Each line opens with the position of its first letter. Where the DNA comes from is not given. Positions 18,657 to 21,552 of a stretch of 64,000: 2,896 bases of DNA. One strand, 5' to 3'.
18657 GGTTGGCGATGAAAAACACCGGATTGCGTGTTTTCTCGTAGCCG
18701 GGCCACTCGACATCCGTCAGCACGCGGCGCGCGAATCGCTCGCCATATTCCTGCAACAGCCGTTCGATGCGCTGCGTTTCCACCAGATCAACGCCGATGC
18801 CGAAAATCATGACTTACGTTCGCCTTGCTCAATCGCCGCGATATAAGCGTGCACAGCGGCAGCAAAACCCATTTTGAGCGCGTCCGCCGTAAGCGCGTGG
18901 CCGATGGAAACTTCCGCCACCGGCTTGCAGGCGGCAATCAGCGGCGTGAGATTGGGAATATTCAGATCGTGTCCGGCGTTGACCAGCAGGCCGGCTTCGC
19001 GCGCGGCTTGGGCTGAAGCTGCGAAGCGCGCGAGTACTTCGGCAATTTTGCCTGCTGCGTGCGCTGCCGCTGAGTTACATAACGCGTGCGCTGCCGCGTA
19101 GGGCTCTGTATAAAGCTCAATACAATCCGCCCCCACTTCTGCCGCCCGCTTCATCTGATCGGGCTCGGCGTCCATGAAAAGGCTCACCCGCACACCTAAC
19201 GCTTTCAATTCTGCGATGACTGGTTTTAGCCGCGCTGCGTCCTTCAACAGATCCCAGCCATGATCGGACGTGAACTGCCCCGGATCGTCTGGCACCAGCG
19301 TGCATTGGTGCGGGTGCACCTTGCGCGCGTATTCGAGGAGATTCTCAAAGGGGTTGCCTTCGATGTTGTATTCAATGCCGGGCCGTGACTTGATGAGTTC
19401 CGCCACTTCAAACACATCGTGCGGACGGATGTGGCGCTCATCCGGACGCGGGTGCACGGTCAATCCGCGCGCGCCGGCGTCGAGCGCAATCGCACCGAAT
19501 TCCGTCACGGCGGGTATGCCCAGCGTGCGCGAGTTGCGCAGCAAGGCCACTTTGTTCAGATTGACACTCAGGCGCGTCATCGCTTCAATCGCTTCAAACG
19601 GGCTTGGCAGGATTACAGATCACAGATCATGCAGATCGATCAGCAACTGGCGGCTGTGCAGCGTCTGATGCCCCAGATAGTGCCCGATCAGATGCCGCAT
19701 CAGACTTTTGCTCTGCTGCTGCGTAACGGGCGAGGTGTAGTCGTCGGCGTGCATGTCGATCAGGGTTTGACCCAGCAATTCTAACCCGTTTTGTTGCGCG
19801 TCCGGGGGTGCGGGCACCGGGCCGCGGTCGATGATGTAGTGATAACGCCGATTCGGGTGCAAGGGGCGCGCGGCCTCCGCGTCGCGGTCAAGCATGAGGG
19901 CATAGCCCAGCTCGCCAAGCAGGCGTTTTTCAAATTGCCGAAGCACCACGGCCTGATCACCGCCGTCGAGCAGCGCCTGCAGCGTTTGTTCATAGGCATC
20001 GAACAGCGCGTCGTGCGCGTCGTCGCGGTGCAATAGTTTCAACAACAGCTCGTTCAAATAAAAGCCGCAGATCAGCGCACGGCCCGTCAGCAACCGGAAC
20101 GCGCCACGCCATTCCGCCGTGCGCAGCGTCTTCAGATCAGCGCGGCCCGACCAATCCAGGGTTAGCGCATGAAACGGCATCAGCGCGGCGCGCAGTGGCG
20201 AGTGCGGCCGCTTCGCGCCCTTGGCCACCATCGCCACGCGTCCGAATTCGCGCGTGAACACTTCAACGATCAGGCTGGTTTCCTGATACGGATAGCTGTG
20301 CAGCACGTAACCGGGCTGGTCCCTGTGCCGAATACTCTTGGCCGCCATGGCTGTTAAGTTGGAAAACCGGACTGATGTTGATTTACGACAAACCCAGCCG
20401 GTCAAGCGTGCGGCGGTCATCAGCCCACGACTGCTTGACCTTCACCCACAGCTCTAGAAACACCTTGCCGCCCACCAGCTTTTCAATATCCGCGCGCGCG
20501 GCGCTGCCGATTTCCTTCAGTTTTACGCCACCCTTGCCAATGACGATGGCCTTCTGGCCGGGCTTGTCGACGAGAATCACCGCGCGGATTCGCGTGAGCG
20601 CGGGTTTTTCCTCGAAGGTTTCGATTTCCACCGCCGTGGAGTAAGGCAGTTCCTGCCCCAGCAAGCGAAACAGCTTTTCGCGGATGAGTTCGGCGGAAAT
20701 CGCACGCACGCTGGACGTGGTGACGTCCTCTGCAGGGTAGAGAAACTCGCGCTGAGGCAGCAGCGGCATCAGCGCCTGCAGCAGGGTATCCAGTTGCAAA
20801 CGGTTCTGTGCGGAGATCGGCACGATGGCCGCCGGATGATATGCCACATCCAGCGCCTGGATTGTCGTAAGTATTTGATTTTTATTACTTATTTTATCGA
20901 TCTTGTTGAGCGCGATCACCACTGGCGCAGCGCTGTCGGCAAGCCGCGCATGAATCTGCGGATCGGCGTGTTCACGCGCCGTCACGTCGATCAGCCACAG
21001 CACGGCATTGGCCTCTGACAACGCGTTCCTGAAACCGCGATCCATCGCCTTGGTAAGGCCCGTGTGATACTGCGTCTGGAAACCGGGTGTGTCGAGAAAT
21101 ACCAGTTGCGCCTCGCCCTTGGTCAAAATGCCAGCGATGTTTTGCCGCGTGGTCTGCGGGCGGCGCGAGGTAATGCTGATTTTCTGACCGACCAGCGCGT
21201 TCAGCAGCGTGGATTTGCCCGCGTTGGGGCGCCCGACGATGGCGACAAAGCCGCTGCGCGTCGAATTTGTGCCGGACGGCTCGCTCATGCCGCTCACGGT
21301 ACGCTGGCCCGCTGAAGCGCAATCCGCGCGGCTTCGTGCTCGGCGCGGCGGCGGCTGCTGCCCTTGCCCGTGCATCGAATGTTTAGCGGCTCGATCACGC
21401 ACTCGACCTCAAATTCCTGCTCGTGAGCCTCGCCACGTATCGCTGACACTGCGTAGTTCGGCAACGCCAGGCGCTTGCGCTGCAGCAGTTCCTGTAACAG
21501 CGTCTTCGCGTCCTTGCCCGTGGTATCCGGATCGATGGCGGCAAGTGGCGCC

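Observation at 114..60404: Family of about 30-bp AT-rich repeats marking gene-module boundaries in a GC-rich genome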

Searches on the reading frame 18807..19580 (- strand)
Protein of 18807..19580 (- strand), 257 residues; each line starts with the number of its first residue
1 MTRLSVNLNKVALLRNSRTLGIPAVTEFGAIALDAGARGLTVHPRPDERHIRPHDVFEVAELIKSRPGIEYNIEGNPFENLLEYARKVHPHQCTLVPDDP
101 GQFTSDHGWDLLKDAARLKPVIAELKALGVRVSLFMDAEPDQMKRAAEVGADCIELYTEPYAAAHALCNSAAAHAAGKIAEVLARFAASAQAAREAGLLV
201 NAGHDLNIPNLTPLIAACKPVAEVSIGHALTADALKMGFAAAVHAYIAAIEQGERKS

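Call 25: search_protein_families(library=pfam, proteins=[window:18807-19580:-])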
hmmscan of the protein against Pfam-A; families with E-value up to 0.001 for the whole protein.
window:18807-19580:- (257 aa): 1 family
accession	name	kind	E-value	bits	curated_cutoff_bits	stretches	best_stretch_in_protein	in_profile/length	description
PF03740.19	PdxJ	-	6.1e-80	268.1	24.5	1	3-249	1-233/234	Pyridoxal phosphate biosynthesis protein PdxJ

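Call 35: find_encoding_contigs(protein=window:18807-19580:-, flank=10000, max_places=10)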
Protein window:18807-19580:- (257 aa): 22 contigs read that carry it; 10 places shown.
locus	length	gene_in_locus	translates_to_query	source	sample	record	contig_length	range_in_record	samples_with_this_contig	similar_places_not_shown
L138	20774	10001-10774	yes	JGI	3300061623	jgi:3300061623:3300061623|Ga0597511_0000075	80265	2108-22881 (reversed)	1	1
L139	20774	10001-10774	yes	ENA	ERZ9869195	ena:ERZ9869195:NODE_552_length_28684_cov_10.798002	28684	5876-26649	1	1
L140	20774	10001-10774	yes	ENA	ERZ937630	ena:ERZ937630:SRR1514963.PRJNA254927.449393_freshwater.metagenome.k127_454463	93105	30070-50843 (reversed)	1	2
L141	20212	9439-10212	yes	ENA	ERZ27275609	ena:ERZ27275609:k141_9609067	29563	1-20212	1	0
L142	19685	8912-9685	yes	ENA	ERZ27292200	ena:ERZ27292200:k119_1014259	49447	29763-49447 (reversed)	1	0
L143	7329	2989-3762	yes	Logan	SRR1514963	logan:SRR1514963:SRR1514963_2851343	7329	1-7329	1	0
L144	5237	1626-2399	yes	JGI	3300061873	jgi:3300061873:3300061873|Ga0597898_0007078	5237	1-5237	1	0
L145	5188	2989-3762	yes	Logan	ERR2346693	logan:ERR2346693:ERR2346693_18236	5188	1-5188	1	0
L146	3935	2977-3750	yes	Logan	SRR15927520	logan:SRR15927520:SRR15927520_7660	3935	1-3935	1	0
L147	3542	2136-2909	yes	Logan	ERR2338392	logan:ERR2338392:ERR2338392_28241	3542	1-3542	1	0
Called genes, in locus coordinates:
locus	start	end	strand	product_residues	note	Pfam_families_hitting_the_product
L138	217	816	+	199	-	PF07638:Sigma70_ECF, PF12645:HTH_16 (faint), PF04542:Sigma70_r2, PF08281:Sigma70_r4_2, PF04545:Sigma70_r4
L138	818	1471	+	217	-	PF03872:RseA_N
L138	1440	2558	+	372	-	PF03888:MucB_RseB, PF17188:MucB_RseB_C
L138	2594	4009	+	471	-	PF00089:Trypsin, PF13365:Trypsin_2, PF00595:PDZ, PF13180:PDZ_2, PF17820:PDZ_6, PF00595:PDZ (weak), PF13180:PDZ_2, PF17820:PDZ_6, +1 more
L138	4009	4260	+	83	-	PF05768:Glrx-like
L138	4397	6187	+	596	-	PF00009:GTP_EFTU, PF03144:GTP_EFTU_D2, PF14492:EFG_III (faint), PF00679:EFG_C, PF06421:LepA_C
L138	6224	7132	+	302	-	PF10502:Peptidase_S26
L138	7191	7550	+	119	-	PF16137:DUF4845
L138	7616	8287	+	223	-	PF14622:Ribonucleas_3_3, PF00636:Ribonuclease_3, PF00035:dsrm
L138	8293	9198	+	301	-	PF03193:RsgA_GTPase (faint), PF00350:Dynamin_N (weak), PF01926:MMR_HSR1, PF02421:FeoB_N, PF00009:GTP_EFTU (weak), PF07650:KH_2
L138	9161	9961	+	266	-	PF11967:RecO_N, PF02565:RecO_C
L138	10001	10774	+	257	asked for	PF03740:PdxJ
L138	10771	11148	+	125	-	PF01648:ACPS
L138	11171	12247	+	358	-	PF00933:Glyco_hydro_3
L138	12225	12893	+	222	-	PF03167:UDG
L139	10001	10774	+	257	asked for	PF03740:PdxJ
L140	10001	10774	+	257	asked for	PF03740:PdxJ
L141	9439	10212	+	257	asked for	PF03740:PdxJ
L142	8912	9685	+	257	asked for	PF03740:PdxJ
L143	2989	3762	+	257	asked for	PF03740:PdxJ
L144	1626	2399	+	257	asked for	PF03740:PdxJ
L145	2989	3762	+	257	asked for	PF03740:PdxJ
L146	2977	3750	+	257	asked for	PF03740:PdxJ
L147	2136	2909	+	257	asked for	PF03740:PdxJ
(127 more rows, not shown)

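Call 37: find_homologous_proteins(query=window:18807-19580:-, max_evalue=1e-60)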
Query window:18807-19580:- (257 aa): 7667 proteins with E <= 1e-60 among 8000 candidates; the best 120 are listed.
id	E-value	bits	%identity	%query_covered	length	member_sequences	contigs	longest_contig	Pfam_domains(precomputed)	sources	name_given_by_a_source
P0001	1.2e-164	564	100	100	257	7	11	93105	PF03740.20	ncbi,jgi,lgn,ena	jgi:pyridoxine 5-phosphate synthase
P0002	1.7e-149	514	92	100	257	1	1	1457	PF03740.20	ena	-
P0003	1.2e-134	466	83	100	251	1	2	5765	PF03740.20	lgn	-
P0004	4.7e-134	464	84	99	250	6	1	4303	PF03740.20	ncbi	-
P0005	1.5e-131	456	83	99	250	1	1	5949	PF03740.20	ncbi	-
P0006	5.0e-127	441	80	98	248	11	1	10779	PF03740.20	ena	-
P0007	9.0e-127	440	81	98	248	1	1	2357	PF03740.20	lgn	-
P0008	8.1e-122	424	78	99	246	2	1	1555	PF03740.20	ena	-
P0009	1.2e-119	417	76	98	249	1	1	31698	PF03740.20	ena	-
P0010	7.2e-119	414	76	98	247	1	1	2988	PF03740.20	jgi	jgi:pyridoxine 5-phosphate synthase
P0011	1.2e-117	410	75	98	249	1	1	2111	PF03740.20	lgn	-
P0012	1.9e-116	406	74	99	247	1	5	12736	PF03740.20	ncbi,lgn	-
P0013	4.9e-116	405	74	98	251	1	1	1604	PF03740.20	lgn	-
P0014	5.0e-116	405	75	98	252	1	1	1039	PF03740.20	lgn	-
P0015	7.1e-116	404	75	98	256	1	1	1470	PF03740.20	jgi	jgi:pyridoxine 5-phosphate synthase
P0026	5.8e-114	398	73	98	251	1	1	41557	PF03740.20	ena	-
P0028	1.8e-113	396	72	98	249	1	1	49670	PF03740.20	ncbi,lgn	-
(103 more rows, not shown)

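Call 38: find_encoding_contigs(protein=P0006, flank=10000, max_places=1)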
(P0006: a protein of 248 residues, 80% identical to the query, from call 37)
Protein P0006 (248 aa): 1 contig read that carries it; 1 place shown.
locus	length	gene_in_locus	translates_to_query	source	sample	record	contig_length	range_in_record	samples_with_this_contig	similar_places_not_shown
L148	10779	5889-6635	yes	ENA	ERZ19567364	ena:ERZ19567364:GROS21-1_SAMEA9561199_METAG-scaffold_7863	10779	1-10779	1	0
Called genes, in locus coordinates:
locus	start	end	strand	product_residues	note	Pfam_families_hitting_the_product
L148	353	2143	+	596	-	PF00009:GTP_EFTU, PF03144:GTP_EFTU_D2, PF14492:EFG_III (faint), PF00679:EFG_C, PF06421:LepA_C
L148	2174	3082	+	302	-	PF10502:Peptidase_S26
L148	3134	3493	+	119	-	PF16137:DUF4845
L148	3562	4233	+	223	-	PF22935:RM44_endonuclase (faint), PF14622:Ribonucleas_3_3, PF00636:Ribonuclease_3, PF00035:dsrm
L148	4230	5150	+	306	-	PF03193:RsgA_GTPase (faint), PF00009:GTP_EFTU (weak), PF00350:Dynamin_N (weak), PF01926:MMR_HSR1, PF02421:FeoB_N, PF07650:KH_2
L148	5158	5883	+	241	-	PF11967:RecO_N, PF02565:RecO_C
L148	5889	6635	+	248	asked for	PF03740:PdxJ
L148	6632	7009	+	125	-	PF01648:ACPS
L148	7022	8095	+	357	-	PF00933:Glyco_hydro_3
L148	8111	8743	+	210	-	PF03167:UDG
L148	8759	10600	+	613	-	PF01541:GIY-YIG, PF27096:UvrC_M, PF02151:UVR, PF22920:UvrC_RNaseH, PF08459:UvrC_RNaseH_dom, PF00633:HHH (faint), PF14520:HHH_5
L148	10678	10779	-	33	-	?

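Call 39: find_encoding_contigs(protein=P0009, flank=10000, max_places=1)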
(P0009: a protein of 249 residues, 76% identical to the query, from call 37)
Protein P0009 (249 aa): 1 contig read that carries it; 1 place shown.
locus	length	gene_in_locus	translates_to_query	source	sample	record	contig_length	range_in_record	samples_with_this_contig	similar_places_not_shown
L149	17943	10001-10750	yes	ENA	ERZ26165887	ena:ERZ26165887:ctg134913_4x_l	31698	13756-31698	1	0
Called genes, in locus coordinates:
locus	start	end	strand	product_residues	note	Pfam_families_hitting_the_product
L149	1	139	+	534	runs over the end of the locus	PF04069:OpuAC, PF00528:BPD_transp_1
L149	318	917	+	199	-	PF07638:Sigma70_ECF, PF12645:HTH_16 (faint), PF04542:Sigma70_r2, PF08281:Sigma70_r4_2, PF04545:Sigma70_r4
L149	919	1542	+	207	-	PF03872:RseA_N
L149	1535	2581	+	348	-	PF03888:MucB_RseB, PF17188:MucB_RseB_C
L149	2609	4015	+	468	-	PF00089:Trypsin, PF13365:Trypsin_2, PF00595:PDZ (weak), PF13180:PDZ_2, PF17820:PDZ_6, PF00595:PDZ (weak), PF13180:PDZ_2, PF17820:PDZ_6, +1 more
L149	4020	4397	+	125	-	PF05768:Glrx-like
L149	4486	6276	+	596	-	PF00009:GTP_EFTU, PF03144:GTP_EFTU_D2, PF00679:EFG_C, PF06421:LepA_C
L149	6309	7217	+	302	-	PF10502:Peptidase_S26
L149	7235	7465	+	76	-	-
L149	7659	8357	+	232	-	PF22935:RM44_endonuclase (faint), PF14622:Ribonucleas_3_3, PF00636:Ribonuclease_3, PF00035:dsrm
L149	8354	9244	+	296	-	PF00009:GTP_EFTU (weak), PF01926:MMR_HSR1, PF02421:FeoB_N, PF03193:RsgA_GTPase (faint), PF04548:AIG1 (weak), PF00350:Dynamin_N (weak), PF07650:KH_2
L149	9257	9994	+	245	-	PF11967:RecO_N, PF02565:RecO_C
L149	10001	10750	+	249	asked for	PF03740:PdxJ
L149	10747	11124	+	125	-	PF01648:ACPS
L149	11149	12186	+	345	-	PF00933:Glyco_hydro_3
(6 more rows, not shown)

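Call 40: find_encoding_contigs(protein=P0026, flank=10000, max_places=1)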
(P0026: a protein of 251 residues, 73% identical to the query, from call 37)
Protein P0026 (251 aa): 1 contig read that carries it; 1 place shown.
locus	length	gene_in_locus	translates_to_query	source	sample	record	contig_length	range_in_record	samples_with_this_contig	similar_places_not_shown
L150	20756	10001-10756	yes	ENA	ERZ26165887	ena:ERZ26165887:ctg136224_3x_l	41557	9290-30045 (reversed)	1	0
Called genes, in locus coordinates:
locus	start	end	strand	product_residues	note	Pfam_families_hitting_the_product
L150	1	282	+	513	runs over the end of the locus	PF04069:OpuAC, PF00528:BPD_transp_1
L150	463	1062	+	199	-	PF07638:Sigma70_ECF, PF04542:Sigma70_r2, PF08281:Sigma70_r4_2, PF04545:Sigma70_r4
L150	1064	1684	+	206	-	PF03872:RseA_N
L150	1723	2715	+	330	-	PF03888:MucB_RseB, PF17188:MucB_RseB_C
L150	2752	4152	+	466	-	PF00089:Trypsin, PF13365:Trypsin_2, PF00595:PDZ, PF13180:PDZ_2, PF17820:PDZ_6, PF00595:PDZ (weak), PF13180:PDZ_2, PF17820:PDZ_6, +1 more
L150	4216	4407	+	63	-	PF05768:Glrx-like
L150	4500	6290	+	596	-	PF00009:GTP_EFTU, PF03144:GTP_EFTU_D2 (weak), PF00679:EFG_C, PF06421:LepA_C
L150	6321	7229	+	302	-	PF10502:Peptidase_S26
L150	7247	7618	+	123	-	PF16137:DUF4845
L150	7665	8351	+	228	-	PF22935:RM44_endonuclase (faint), PF14622:Ribonucleas_3_3, PF00636:Ribonuclease_3, PF14709:DND1_DSRM (weak), PF00035:dsrm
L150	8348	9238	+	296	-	PF01926:MMR_HSR1, PF02421:FeoB_N, PF03193:RsgA_GTPase (faint), PF00350:Dynamin_N (weak), PF00009:GTP_EFTU (weak), PF07650:KH_2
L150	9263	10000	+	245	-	PF11967:RecO_N, PF02565:RecO_C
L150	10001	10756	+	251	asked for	PF03740:PdxJ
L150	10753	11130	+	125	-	PF01648:ACPS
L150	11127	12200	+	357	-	PF00933:Glyco_hydro_3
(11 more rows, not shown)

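Call 41: find_encoding_contigs(protein=P0028, flank=10000, max_places=1)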
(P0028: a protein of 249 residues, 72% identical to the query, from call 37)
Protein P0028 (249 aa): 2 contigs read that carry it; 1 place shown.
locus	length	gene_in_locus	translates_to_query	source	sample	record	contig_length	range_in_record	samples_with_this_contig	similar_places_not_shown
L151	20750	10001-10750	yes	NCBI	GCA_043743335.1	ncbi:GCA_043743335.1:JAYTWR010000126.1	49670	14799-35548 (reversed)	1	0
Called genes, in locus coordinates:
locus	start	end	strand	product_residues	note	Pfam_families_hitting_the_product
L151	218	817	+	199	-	PF07638:Sigma70_ECF, PF04542:Sigma70_r2, PF08281:Sigma70_r4_2, PF04545:Sigma70_r4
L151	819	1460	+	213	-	PF03872:RseA_N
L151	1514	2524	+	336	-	PF03888:MucB_RseB, PF17188:MucB_RseB_C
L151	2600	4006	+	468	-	PF00089:Trypsin, PF13365:Trypsin_2, PF00595:PDZ, PF13180:PDZ_2, PF17820:PDZ_6, PF00595:PDZ (weak), PF13180:PDZ_2, PF17820:PDZ_6, +1 more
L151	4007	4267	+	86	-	PF05768:Glrx-like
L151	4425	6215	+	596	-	PF00009:GTP_EFTU, PF03144:GTP_EFTU_D2, PF00679:EFG_C, PF06421:LepA_C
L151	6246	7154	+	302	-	PF10502:Peptidase_S26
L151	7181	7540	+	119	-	PF16137:DUF4845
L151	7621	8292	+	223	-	PF22935:RM44_endonuclase (faint), PF14622:Ribonucleas_3_3, PF00636:Ribonuclease_3, PF00035:dsrm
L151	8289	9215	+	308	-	PF03193:RsgA_GTPase (faint), PF00009:GTP_EFTU (weak), PF00350:Dynamin_N (weak), PF01926:MMR_HSR1, PF02421:FeoB_N, PF03029:ATP_bind_1 (weak), PF07650:KH_2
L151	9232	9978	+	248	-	PF11967:RecO_N, PF02565:RecO_C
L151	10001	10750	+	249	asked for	PF03740:PdxJ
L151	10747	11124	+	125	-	PF01648:ACPS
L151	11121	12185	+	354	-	PF00933:Glyco_hydro_3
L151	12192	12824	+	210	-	PF03167:UDG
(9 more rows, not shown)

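Call 74: list_cluster_members(proteins=[P0001, P0121])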
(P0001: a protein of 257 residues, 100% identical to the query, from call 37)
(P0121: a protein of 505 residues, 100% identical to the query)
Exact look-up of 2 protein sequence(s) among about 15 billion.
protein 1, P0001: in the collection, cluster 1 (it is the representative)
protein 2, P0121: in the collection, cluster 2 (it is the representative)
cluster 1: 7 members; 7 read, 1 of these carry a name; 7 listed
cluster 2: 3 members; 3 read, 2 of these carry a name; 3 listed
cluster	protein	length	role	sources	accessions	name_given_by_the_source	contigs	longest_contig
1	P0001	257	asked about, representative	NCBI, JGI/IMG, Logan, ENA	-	pyridoxine 5-phosphate synthase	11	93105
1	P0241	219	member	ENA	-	-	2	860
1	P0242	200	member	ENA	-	-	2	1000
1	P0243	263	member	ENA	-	-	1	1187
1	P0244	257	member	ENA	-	-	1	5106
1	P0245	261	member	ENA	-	-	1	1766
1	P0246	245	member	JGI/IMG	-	-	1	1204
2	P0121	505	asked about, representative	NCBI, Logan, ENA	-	-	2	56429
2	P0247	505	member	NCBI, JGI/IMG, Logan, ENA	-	osmoprotectant transport system permease protein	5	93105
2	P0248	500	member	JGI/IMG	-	osmoprotectant transport system permease protein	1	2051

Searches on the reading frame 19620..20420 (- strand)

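Call 25: search_protein_families(library=pfam, proteins=[window:19620-20420:-])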
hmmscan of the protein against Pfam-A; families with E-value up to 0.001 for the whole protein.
window:19620-20420:- (266 aa): 2 families
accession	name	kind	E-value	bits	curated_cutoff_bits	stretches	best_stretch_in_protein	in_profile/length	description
PF11967.14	RecO_N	-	9.6e-23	80.5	27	1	35-107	6-79/80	Recombination protein O N terminal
PF02565.21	RecO_C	-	4e-16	59.6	22.1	1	113-194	4-85/157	Recombination protein O C terminal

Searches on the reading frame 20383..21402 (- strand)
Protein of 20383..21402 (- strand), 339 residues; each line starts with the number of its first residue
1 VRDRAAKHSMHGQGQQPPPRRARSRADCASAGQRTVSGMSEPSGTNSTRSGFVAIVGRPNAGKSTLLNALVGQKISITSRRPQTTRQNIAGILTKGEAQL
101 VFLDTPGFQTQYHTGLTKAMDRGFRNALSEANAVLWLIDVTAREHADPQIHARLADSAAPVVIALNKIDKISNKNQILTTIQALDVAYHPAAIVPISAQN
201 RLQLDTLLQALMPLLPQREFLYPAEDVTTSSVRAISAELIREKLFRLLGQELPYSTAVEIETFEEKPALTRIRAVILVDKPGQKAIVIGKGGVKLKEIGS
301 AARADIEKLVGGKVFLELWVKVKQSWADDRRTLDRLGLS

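Call 25: search_protein_families(library=pfam, proteins=[window:20383-21402:-])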
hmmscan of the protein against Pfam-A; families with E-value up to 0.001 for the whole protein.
window:20383-21402:- (339 aa): 8 families
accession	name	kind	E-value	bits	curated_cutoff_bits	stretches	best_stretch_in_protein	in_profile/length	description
PF01926.29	MMR_HSR1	-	6.7e-25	87.9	21.9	1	53-167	2-113/113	50S ribosome-binding GTPase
PF07650.23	KH_2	-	1.1e-19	70.4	22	1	251-326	1-77/78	KH domain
PF02421.24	FeoB_N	-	3.2e-13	49.9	27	1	53-210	3-155/156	Ferrous iron transport protein B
PF00009.33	GTP_EFTU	-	2.2e-10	40.8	26.5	1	95-216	66-187/188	Elongation factor Tu GTP binding domain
PF00350.29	Dynamin_N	-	8.9e-10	39.3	27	1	53-86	1-34/168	Dynamin family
PF03193.22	RsgA_GTPase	-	4.5e-07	30.3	30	0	50-110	106-170/174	RsgA GTPase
PF00025.27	Arf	-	5.2e-05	23.2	22.3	1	51-211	15-170/174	ADP-ribosylation factor family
PF19993.5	DO-GTPase2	-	0.00016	21.8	27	0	52-71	2-21/226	Double-GTPase 2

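Call 28: find_related_loci(query=window:20383-21297:-, collection=metagenome_contigs, flank=10000)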
Query window:20383-21297:- (304 aa) in metagenome_contigs; peptide patterns used: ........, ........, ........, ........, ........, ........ (x = any residue, [..] = any of these).
181 stretches matched a pattern; 16 encode a relative of the query (tblastn E <= 1e-3); 16 distinct loci.
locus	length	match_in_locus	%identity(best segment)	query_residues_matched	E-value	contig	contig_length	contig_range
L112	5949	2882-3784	88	4-304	0e+0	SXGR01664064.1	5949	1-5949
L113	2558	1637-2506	75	1-304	1e-157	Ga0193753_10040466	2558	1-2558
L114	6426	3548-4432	77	10-304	1e-145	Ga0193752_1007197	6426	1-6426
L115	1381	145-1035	75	3-304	3e-156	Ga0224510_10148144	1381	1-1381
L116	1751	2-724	80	65-304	4e-137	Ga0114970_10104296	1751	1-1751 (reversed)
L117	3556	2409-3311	52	4-302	5e-97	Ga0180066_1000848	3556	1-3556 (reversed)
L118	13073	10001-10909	44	2-304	6e-79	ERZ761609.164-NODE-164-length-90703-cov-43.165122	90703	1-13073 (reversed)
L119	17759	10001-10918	40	1-304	7e-69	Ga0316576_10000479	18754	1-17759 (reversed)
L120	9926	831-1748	40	1-304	6e-69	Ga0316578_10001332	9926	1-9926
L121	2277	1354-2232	40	10-302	5e-70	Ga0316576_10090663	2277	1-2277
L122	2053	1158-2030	41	12-302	1e-70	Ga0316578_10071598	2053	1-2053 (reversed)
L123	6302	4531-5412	43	7-302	6e-68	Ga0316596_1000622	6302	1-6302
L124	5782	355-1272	38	7-302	4e-58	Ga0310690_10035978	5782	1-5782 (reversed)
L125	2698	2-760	36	50-302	2e-50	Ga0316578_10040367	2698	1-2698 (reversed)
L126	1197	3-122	95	265-304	1e-19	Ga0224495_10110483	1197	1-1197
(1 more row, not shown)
